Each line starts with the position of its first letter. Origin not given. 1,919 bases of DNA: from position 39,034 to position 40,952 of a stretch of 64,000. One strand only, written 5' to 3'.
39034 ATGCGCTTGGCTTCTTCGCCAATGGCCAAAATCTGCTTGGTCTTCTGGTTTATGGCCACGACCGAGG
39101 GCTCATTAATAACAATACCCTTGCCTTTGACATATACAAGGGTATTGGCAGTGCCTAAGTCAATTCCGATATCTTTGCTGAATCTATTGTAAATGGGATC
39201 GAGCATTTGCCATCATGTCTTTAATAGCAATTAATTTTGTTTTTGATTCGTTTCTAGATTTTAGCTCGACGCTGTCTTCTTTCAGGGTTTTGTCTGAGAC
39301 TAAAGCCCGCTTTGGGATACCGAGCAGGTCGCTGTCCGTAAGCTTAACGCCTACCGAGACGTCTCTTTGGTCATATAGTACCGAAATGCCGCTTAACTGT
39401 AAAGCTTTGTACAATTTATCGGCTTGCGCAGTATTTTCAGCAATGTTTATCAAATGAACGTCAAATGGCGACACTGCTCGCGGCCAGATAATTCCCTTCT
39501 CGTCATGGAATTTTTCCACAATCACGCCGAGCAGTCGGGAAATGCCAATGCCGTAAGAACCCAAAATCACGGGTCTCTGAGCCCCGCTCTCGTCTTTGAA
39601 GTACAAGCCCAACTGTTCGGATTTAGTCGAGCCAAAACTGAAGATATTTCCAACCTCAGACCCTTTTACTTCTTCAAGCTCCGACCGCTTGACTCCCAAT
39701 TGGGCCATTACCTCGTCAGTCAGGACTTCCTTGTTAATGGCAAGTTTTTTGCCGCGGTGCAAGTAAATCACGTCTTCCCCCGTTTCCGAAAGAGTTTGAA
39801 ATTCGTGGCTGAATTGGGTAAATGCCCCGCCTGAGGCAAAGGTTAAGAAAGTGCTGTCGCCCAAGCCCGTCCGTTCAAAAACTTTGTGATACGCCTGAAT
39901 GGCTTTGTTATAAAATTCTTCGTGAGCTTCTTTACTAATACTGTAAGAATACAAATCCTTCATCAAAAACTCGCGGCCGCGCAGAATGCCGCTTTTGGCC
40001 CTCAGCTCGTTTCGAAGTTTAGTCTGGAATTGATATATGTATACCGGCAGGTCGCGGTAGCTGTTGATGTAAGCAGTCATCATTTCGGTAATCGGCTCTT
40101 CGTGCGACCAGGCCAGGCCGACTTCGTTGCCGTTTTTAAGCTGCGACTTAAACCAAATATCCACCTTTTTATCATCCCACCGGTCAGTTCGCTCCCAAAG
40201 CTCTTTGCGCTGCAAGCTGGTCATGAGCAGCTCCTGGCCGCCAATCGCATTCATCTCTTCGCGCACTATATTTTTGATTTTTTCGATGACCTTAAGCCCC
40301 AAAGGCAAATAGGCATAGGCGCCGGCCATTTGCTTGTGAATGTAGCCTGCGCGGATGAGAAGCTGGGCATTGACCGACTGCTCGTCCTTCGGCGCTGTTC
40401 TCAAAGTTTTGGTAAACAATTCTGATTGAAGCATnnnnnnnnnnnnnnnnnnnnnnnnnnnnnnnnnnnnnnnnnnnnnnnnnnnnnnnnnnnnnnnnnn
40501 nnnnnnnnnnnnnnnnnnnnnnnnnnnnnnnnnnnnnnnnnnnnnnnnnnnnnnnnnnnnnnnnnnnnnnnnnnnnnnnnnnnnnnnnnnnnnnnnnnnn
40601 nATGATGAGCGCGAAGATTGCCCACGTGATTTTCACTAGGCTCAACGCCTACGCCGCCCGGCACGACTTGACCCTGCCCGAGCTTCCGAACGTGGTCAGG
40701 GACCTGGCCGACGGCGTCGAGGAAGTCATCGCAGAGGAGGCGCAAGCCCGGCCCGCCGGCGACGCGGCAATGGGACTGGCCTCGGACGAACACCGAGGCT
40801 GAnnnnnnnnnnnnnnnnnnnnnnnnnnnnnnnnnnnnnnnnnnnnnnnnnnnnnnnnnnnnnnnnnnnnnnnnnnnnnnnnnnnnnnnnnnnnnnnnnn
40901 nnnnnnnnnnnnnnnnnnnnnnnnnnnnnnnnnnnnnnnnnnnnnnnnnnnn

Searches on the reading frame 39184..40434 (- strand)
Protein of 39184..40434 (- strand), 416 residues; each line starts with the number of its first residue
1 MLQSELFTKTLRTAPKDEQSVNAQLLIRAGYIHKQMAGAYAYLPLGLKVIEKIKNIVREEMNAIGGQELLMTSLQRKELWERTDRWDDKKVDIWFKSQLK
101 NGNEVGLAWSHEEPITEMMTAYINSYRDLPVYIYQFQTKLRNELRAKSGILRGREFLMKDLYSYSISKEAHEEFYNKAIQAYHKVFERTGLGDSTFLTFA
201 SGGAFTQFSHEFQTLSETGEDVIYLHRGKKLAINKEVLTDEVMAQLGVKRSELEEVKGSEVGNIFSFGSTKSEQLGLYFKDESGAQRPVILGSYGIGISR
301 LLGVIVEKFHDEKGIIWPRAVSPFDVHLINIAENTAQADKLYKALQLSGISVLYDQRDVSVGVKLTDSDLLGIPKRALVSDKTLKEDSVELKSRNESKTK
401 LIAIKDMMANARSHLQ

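Call 55: find_related_loci(query=window:39184-40434:-, collection=genome_contigs, flank=8000)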
Query window:39184-40434:- (416 aa) in genome_contigs; peptide patterns used: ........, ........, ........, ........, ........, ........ (x = any residue, [..] = any of these).
212 stretches matched a pattern; 147 encode a relative of the query (tblastn E <= 1e-3); the best 80 are kept; 80 distinct loci.
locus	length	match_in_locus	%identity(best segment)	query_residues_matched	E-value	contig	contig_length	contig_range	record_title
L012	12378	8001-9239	75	1-413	0e+0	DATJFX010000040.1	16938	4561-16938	MAG TPA_asm: Candidatus Methylomirabilota bacterium isolate SMAG_U15471 k141_8803552, whole genome shotgun sequence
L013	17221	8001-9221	73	1-407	0e+0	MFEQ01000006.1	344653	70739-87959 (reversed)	MAG: Candidatus Doudnabacteria bacterium RIFCSPHIGHO2_02_FULL_42_25 rifcsphigho2_02_scaffold_5, whole genome shotgun seq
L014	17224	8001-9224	70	1-408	0e+0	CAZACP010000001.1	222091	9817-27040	MAG TPA_asm: uncultured Candidatus Saccharibacteria bacterium isolate SRP135725_co1_375 genome assembly, contig: NODE_9_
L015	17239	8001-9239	69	1-408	0e+0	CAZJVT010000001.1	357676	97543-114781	MAG TPA_asm: uncultured Candidatus Saccharibacteria bacterium isolate SRP292972_co3_103 genome assembly, contig: NODE_32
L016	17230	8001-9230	71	1-406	0e+0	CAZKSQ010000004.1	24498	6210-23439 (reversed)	MAG TPA_asm: uncultured Candidatus Saccharibacteria bacterium isolate binchicken_co54_96 genome assembly, contig: NODE_3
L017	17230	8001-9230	66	1-407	0e+0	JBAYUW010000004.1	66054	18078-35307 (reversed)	MAG: Candidatus Paceibacterota bacterium isolate SO_2016_LW3_45 scaffold00626_LW162_2016, whole genome shotgun sequence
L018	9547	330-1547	65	1-403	0e+0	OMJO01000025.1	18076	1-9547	bacterium isolate AM_1205 genome assembly, contig: k99_224998, whole genome shotgun sequence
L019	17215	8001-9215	66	1-408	0e+0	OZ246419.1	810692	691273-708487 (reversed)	MAG: uncultured Gammaproteobacteria bacterium isolate binchicken_co84_156 genome assembly, chromosome: 1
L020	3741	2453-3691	66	1-403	0e+0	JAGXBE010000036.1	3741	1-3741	MAG: Patescibacteria group bacterium isolate REEB93 contig-150_36336, whole genome shotgun sequence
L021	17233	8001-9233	64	1-408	0e+0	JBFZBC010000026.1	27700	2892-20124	MAG: bacterium isolate PPR_0483 PPR_0483.fa_k121_579370, whole genome shotgun sequence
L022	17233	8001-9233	63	1-408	0e+0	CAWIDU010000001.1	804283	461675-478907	MAG: uncultured Candidatus Saccharibacteria bacterium isolate MFD04540.bin.2.10 genome assembly, contig: contig_3850, wh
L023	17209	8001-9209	67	4-403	0e+0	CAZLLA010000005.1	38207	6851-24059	MAG TPA_asm: uncultured Candidatus Saccharibacteria bacterium isolate binchicken_co3_504 genome assembly, contig: NODE_3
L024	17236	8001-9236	62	4-412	0e+0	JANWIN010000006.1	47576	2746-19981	MAG: Candidatus Saccharimonadales bacterium isolate CRAIB_MAG42 c_000000038088, whole genome shotgun sequence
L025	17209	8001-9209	64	1-400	0e+0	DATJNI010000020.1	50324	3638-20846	MAG TPA_asm: Candidatus Sulfotelmatobacter sp. isolate SMAG_U14857 k141_5129545, whole genome shotgun sequence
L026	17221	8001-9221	63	1-404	0e+0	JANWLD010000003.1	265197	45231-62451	MAG: Candidatus Saccharimonadales bacterium isolate CRAIB_MAG110 c_000000067927, whole genome shotgun sequence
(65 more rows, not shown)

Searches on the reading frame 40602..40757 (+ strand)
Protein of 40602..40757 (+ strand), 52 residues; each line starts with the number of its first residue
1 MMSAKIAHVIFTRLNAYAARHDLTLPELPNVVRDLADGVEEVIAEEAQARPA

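Call 50: search_protein_families(library=pfam, proteins=[window:40602-40757:+], max_evalue=10)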
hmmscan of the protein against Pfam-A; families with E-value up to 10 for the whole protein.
seq(52 aa): 1 family
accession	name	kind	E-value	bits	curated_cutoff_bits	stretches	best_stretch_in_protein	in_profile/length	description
PF21432.3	56B_RHH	-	0.1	13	27.2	1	12-25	5-18/32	56B-like, Ribbon-helix-helix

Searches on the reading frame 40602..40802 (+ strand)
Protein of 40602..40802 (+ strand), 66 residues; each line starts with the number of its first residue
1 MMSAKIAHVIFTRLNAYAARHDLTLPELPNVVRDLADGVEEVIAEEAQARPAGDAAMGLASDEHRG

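Call 3: search_protein_families(library=pfam, proteins=[window:40602-40802:+], max_evalue=1)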
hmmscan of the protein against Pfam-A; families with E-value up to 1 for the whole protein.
window:40602-40802:+ (66 aa): 1 family
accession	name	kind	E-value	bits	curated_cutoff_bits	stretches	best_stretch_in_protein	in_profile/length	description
PF21432.3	56B_RHH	-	0.21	12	27.2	1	12-25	5-18/32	56B-like, Ribbon-helix-helix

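Call 6: search_protein_families(library=padloc, proteins=[window:40602-40802:+], max_evalue=1)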
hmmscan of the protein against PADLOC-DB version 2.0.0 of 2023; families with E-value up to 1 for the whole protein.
window:40602-40802:+ (66 aa): 0 families

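Call 7: search_protein_families(library=phrogs, proteins=[window:40602-40802:+], max_evalue=1)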
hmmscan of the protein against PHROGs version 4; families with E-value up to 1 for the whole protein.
window:40602-40802:+ (66 aa): 0 families

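Call 8: search_protein_families(library=ncbifam, proteins=[window:40602-40802:+], max_evalue=1)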
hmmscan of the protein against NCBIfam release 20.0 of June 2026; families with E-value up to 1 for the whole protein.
window:40602-40802:+ (66 aa): 0 families
